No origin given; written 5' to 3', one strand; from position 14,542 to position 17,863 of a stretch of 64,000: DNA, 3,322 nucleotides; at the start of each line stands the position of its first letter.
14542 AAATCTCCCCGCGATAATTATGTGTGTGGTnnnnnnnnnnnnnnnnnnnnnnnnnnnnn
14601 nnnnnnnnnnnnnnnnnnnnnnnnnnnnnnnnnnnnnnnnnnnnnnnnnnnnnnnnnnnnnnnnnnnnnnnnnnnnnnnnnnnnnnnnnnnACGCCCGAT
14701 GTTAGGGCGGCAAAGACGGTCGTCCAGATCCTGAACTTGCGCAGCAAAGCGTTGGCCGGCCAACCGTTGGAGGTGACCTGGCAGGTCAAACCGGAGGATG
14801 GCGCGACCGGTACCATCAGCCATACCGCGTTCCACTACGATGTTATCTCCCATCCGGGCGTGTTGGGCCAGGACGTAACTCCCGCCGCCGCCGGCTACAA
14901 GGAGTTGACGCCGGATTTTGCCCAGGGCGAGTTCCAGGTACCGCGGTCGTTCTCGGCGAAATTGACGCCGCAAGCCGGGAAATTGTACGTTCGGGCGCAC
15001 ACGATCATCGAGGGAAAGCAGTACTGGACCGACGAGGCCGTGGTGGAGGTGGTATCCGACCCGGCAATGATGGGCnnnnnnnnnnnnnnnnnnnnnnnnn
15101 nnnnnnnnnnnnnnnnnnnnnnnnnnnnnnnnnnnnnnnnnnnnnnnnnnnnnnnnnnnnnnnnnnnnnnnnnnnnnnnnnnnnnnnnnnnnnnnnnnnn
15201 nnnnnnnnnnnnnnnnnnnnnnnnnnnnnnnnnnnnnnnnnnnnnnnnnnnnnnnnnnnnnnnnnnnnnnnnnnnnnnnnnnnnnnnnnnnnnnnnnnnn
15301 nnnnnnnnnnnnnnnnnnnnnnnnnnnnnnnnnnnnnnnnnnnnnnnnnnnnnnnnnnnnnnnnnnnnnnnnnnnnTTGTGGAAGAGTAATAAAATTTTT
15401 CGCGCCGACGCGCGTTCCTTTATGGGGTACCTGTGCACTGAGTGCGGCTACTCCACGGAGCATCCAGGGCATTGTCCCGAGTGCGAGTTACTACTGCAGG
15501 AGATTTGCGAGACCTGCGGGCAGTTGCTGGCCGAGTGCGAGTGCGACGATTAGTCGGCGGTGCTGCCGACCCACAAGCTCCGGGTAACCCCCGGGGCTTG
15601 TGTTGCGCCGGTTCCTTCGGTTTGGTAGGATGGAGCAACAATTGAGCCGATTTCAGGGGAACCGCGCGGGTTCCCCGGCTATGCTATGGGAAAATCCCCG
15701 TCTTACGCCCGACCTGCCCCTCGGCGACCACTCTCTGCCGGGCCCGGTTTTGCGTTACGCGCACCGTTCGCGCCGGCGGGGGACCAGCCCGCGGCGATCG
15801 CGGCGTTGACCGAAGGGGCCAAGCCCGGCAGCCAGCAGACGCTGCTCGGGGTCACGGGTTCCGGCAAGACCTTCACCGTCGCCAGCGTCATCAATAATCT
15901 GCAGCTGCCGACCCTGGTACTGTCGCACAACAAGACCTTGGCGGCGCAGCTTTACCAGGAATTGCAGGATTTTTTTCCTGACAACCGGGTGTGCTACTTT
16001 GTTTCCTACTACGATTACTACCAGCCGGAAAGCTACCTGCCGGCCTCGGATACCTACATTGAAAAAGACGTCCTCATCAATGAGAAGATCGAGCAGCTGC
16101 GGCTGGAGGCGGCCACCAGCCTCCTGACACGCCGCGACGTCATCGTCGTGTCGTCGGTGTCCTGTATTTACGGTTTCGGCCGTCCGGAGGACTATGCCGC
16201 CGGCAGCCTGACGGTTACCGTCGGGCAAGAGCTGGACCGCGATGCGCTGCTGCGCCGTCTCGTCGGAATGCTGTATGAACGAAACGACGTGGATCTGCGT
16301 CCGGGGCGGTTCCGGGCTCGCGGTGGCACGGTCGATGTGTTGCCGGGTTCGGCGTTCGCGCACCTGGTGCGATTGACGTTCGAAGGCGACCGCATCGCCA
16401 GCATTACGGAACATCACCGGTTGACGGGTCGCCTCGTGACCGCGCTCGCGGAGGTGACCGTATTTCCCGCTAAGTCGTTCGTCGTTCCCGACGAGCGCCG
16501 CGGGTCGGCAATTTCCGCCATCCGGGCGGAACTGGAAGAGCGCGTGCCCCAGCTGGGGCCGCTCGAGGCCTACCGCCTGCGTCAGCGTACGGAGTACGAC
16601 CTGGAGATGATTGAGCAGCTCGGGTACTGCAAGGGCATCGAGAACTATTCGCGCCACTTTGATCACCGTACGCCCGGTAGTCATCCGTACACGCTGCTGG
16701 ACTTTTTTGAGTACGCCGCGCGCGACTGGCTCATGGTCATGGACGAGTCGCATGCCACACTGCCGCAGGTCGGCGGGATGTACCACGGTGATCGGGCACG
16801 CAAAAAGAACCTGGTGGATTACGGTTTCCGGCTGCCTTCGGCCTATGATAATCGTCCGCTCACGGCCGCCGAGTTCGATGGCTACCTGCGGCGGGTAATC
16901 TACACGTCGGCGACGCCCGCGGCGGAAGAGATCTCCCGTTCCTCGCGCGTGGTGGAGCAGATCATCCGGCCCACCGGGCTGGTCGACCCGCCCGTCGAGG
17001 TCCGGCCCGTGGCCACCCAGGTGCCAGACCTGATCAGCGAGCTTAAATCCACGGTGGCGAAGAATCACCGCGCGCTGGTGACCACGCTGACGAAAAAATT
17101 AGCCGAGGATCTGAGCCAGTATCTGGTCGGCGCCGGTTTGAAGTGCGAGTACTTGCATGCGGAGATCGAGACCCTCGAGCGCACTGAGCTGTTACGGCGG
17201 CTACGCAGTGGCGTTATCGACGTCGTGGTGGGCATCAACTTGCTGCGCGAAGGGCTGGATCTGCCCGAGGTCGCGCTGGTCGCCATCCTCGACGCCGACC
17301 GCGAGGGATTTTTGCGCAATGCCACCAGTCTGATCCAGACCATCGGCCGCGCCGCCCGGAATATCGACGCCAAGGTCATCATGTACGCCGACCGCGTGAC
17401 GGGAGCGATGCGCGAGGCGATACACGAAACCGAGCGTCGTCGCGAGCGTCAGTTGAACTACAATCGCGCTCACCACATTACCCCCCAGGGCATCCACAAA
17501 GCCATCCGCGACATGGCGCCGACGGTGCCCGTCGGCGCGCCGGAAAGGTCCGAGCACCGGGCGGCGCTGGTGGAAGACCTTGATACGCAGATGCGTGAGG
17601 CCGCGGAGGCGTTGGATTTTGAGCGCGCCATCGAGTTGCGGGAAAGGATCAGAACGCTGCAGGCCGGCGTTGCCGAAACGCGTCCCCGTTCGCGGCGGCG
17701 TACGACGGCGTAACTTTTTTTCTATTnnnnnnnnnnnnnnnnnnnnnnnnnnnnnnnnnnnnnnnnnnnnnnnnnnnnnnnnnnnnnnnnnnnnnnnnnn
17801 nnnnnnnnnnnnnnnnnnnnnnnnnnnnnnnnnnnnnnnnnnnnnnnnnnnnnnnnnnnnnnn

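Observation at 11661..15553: Extracytoplasmic thiol-redox cluster ending in an orphan CuA-centre lipoprotein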

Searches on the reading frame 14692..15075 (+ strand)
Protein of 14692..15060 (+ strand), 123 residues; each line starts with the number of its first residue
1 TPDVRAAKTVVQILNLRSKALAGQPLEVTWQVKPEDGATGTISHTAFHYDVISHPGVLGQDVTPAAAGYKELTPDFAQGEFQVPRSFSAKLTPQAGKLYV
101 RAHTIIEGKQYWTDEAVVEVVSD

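Call 13: search_protein_families(library=pfam, proteins=[window:14692-15060:+], max_evalue=1)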
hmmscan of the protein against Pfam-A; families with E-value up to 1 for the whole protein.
window:14692-15060:+ (123 aa): 0 families

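Call 50: search_protein_representatives(protein=window:14707-15075:+)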
Query: 123 residues. Proteins with E-value up to 0.001 (for the whole library): 347; up to 1e-10: 174; up to 1e-30: 12. The best 150 are listed.
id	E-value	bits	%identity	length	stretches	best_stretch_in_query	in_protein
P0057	3.5e-70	249.5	44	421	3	8-115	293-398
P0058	8.0e-51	187.1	49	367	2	6-118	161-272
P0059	1.7e-47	176.4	46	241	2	18-118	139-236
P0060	4.4e-44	165.4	42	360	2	6-115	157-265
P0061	2.2e-40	153.4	36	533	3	3-115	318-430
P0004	3.2e-40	152.9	61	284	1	3-123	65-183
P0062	5.0e-37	142.6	44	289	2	22-116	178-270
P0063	1.6e-35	137.8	37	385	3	11-120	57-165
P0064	3.7e-34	133.3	33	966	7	4-121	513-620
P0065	8.0e-34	132.2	42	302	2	6-117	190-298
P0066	3.8e-32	126.8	36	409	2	5-119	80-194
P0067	5.4e-31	123.1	40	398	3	2-117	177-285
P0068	4.3e-30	120.2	31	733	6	4-102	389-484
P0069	1.4e-28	115.4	41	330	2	18-116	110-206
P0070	5.6e-28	113.4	37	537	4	13-104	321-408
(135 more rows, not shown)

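Call 52: search_protein_families(library=pfam, alignment_id=A4, max_evalue=0.001)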
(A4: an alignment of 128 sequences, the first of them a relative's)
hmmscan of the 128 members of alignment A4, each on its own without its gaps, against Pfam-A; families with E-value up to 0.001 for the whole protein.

A. member 1, P0057 (421 aa): 0 families

B. families by the number of members that match (of 128 scanned): 19 families
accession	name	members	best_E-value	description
PF13473.12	Cupredoxin_1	27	1.8e-14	Cupredoxin-like domain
PF00127.26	Copper-bind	9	2.4e-12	Copper binding proteins, plastocyanin/azurin family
PF00116.26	COX2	5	6.7e-10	Cytochrome C oxidase subunit II, periplasmic domain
PF03351.22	DOMON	2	1.6e-24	DOMON domain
PF18915.5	DUF5667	2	4.7e-19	Domain of unknown function (DUF5667)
PF07731.20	Cu-oxidase_2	2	1.8e-06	Multicopper oxidase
PF14321.11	DUF4382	1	2.6e-22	Domain of unknown function (DUF4382)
PF13442.11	Cytochrome_CBB3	1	2.9e-13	Cytochrome C oxidase, cbb3-type, subunit III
PF00034.26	Cytochrom_C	1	2.9e-13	Cytochrome c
PF19271.4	Nis1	1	2.9e-06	Nis1 family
PF04122.17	CW_binding_2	1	7.2e-06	Cell wall binding domain 2 (CWB2)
PF24381.1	DUF7537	1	1.3e-05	Family of unknown function (DUF7537)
PF11896.14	GlgE_dom_N_S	1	5.5e-05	Alpha-1,4-glucan:maltose-1-phosphate maltosyltransferase, domain N/S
PF16656.11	Pur_ac_phosph_N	1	0.00014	Purple acid Phosphatase, N-terminal domain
PF18914.6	DUF5666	1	0.00028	Domain of unknown function (DUF5666)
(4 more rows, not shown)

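Call 60: predict_structure(alignment_id=A5)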
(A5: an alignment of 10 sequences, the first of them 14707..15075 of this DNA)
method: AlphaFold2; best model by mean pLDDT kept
length: 123 residues; sequences in the alignment: 10
mean_pLDDT: 91.5   pTM: 0.84
mean pLDDT of the five models: 91.5, 91.0, 90.3, 84.5, 84.3
residues with pLDDT >= 90: 98; 70-90: 21; 50-70: 2; < 50: 2
segments of 3 or more residues with pLDDT < 50: none
pLDDT, mean of each block of 10 residues (from residue 1): 78 94 93 88 94 89 92 94 95 96 92 95 85
secondary structure, 60 per line:
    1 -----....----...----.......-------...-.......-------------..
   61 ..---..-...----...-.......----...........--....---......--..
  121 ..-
elements in order: E6-9 E14-16 E21-27 E35-37 E39-45 H59-62 E76-78 E80-86 E91-101 E104-107 E111-116 H119-122

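Call 64: fold_search(model_id=the predicted structure, library=pdb)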
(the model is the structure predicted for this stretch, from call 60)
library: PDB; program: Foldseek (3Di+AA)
matches with E <= 10: 1897; with E <= 0.001: 0
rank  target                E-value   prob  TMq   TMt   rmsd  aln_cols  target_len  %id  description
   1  9up9                  1.9e-03  1.00  0.46  0.52   7.9       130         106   10  Cystal Structure of Shark VNAR Nanobody (released 2026-01-07)
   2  5mza_B                2.6e-03  1.00  0.42  0.30   6.4       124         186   10  The DBLb domain of PF11_0521 PfEMP1 bound to human ICAM-1 (released 2017-03-22)
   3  5vhv_A                2.9e-03  1.00  0.51  0.20   6.7       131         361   12  Pseudomonas fluorescens alkylpurine DNA glycosylase AlkC bound to DNA containing an oxocarbenium-intermediate analog (released 2017-10-25)
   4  7fbj_H                2.9e-03  1.00  0.49  0.52   6.6       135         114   12  Crystal structure of SARS-CoV-2 receptor binding domain in complex with neutralizing nanobody 17F6 (released 2022-07-13)
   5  1d3l                  2.9e-03  1.00  0.42  0.30   6.1       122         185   10  D1D2-ICAM-1 FULLY GLYCOSYLATED, VARIATION OF D1-D2 INTERDOMAIN ANGLE IN DIFFERENT CRYSTAL STRUCTURES. (released 1999-12-01)
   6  5vi0_A                3.4e-03  1.00  0.46  0.19   6.7       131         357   13  Pseudomonas fluorescens alkylpurine DNA glycosylase AlkC bound to DNA containing an abasic site analog (released 2017-10-25)
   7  1bqh_I                3.6e-03  1.00  0.49  0.49   7.1       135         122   10  MURINE CD8AA ECTODOMAIN FRAGMENT IN COMPLEX WITH H-2KB/VSV8 (released 1998-08-19)
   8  4brv_A                3.6e-03  1.00  0.46  0.46   7.2       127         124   14  Superoxide reductase (Neelaredoxin) from Ignicoccus hospitalis E23A (released 2014-06-18)
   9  7fbj_D                4.0e-03  1.00  0.46  0.49   8.3       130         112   14  Crystal structure of SARS-CoV-2 receptor binding domain in complex with neutralizing nanobody 17F6 (released 2022-07-13)
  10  4zoe_A                4.5e-03  1.00  0.49  0.10   7.9       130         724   18  Crystal Structure of beta-glucosidase from Listeria innocua (released 2016-05-18)
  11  5cl2_A                4.8e-03  1.00  0.54  0.30   7.9       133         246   11  Crystal structure of Spo0M, sporulation control protein, from Bacillus subtilis. (released 2015-12-16)
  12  7fbj_F                4.8e-03  0.99  0.46  0.49   8.3       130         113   14  Crystal structure of SARS-CoV-2 receptor binding domain in complex with neutralizing nanobody 17F6 (released 2022-07-13)
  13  9n9j_5                6.3e-03  1.00  0.55  0.50   9.7       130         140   12  Structure of a GRP94 folding intermediate engaged with a CCDC134- and FKBP11-bound secretory translocon (released 2025-11-19)
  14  1fnl                  6.3e-03  1.00  0.44  0.33   7.2       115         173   10  CRYSTAL STRUCTURE OF THE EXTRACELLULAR DOMAIN OF A HUMAN FCGRIII (released 2000-11-22)
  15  9o6n_A                6.3e-03  1.00  0.46  0.29   5.0       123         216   12  Structure of Siglec-10 (released 2026-02-25)
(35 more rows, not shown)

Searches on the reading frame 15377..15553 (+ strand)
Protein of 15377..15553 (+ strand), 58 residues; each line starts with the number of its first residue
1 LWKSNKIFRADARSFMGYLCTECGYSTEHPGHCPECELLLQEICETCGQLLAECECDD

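Call 3: search_protein_families(library=pfam, proteins=[window:15377-15553:+], max_evalue=0.01)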
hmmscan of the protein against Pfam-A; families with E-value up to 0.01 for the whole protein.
window:15377-15553:+ (58 aa): 2 families
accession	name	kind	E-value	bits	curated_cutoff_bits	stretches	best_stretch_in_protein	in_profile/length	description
PF18073.7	Zn_ribbon_LapB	-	0.0092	16.1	25.7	0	18-36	1-20/28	Rubredoxin metal binding domain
PF23455.1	DUF7129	-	0.0092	16.1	30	1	18-43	12-40/45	Domain of unknown function (DUF7129)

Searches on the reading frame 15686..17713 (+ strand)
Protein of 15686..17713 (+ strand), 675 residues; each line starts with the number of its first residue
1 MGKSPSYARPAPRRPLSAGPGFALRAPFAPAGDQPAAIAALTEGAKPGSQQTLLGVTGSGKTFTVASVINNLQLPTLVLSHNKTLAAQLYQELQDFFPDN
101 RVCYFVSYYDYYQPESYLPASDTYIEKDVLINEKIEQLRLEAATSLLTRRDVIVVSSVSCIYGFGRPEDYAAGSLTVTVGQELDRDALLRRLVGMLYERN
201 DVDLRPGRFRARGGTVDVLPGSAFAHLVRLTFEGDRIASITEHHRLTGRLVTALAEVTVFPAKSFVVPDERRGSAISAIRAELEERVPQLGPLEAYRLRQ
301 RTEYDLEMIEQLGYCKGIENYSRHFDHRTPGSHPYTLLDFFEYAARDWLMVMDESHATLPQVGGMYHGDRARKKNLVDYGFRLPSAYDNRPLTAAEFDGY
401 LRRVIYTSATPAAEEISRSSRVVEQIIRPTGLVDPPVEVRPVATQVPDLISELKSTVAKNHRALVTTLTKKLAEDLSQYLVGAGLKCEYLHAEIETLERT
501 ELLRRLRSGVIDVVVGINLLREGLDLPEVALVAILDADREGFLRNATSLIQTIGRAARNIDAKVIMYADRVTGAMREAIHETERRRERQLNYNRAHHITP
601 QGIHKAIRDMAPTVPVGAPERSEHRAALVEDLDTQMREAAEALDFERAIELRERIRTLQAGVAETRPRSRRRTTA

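Call 26: list_cluster_members(proteins=[window:15686-17713:+, window:11025-11636:+, window:13328-14470:+, window:52084-53913:+, window:43294-44904:-, P0001])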
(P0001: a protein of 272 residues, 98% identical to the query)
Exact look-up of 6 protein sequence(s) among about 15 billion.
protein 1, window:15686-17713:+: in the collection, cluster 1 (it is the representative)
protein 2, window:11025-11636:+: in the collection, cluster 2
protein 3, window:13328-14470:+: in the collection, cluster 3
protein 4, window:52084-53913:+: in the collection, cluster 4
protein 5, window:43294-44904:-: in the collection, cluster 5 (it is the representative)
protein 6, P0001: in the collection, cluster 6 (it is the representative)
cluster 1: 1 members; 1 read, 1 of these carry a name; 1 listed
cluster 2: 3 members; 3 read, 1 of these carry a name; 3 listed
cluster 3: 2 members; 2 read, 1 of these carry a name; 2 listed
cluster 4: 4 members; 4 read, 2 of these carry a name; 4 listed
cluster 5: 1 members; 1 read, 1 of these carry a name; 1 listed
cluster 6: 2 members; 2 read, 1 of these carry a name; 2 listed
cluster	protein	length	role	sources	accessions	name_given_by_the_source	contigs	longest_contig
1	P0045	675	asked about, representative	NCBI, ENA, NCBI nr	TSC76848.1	MAG: UvrABC system protein B [Parcubacteria group bacterium Gr01-1014_31]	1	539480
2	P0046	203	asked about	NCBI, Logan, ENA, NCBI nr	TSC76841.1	MAG: superoxide dismutase, Fe-Mn family [Parcubacteria group bacterium Gr01-1014_31]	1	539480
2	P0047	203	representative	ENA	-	-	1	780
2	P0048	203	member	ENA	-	-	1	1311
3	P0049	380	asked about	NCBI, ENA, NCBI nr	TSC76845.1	MAG: cytochrome c bioproteinis protein transmembrane region [Parcubacteria group ...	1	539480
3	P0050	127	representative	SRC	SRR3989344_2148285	-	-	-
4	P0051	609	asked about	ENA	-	-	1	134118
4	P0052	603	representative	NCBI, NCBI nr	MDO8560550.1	MAG: threonine--tRNA ligase [bacterium] | threonine--tRNA ligase [bacterium]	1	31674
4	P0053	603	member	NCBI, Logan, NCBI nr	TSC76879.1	MAG: threonyl-tRNA synthetase [Parcubacteria group bacterium Gr01-1014_31]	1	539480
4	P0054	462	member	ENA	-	-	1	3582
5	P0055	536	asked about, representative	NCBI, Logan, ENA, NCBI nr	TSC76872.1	MAG: phosphoribosylaminoimidazolecarboxamide formyltransferase / IMP cyclohydrolase ...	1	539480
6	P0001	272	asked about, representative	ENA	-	-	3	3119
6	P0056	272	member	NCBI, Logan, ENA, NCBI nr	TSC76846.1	MAG: cytochrome c oxidase subunit II [Parcubacteria group bacterium Gr01-1014_31]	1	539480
